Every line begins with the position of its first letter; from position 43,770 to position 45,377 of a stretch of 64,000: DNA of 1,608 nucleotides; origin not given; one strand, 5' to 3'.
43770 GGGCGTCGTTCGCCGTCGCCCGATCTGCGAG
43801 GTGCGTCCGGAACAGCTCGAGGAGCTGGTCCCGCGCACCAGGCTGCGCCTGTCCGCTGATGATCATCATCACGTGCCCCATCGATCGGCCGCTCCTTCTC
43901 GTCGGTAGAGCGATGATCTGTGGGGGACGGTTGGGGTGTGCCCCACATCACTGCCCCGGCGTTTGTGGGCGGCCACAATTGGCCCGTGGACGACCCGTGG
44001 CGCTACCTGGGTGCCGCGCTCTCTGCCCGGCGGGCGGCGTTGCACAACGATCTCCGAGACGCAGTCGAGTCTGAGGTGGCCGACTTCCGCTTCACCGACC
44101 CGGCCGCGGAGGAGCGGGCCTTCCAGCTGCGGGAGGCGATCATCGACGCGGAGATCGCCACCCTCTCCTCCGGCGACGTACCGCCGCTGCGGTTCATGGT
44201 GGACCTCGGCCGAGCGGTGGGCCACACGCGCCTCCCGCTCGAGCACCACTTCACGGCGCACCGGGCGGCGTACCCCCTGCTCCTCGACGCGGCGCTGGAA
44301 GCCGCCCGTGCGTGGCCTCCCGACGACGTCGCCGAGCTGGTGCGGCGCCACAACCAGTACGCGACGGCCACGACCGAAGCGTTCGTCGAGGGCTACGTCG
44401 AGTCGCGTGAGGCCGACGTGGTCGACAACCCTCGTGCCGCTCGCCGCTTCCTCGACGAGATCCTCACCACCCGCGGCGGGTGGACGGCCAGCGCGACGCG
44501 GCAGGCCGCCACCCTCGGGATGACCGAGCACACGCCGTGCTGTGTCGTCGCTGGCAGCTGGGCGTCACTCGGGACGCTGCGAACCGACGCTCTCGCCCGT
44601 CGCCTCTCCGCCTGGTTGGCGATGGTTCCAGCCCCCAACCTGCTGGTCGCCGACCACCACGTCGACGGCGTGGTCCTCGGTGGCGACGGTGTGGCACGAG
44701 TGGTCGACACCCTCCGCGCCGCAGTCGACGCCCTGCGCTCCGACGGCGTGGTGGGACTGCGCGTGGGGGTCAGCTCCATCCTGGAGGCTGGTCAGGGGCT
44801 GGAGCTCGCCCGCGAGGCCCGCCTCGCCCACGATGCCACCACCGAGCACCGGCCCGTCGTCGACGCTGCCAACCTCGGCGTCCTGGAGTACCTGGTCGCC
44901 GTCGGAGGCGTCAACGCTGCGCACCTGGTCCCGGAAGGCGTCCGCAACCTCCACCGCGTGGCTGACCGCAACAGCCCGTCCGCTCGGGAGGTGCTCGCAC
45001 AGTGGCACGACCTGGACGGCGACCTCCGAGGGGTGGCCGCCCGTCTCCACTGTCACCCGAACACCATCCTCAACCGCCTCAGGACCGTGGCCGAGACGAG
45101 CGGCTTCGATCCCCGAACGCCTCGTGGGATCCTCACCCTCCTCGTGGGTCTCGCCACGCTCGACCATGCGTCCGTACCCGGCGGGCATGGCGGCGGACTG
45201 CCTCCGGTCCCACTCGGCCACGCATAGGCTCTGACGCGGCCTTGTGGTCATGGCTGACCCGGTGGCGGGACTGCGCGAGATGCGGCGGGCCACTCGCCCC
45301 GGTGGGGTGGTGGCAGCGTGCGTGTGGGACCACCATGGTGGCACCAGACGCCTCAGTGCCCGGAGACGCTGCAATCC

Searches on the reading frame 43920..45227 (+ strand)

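Call 47: search_protein_families(library=pfam, proteins=[window:43920-45227:+], max_evalue=0.001)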
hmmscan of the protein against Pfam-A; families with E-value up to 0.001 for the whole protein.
window:43920-45227:+ (435 aa): 2 families
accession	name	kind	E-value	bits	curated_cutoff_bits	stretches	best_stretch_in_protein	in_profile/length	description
PF13556.12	HTH_30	-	2.9e-12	46.6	27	1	357-411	3-57/59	PucR C-terminal helix-turn-helix domain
PF17853.6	GGDEF_2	-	0.00077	20.1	24.5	1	191-303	7-113/116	GGDEF-like domain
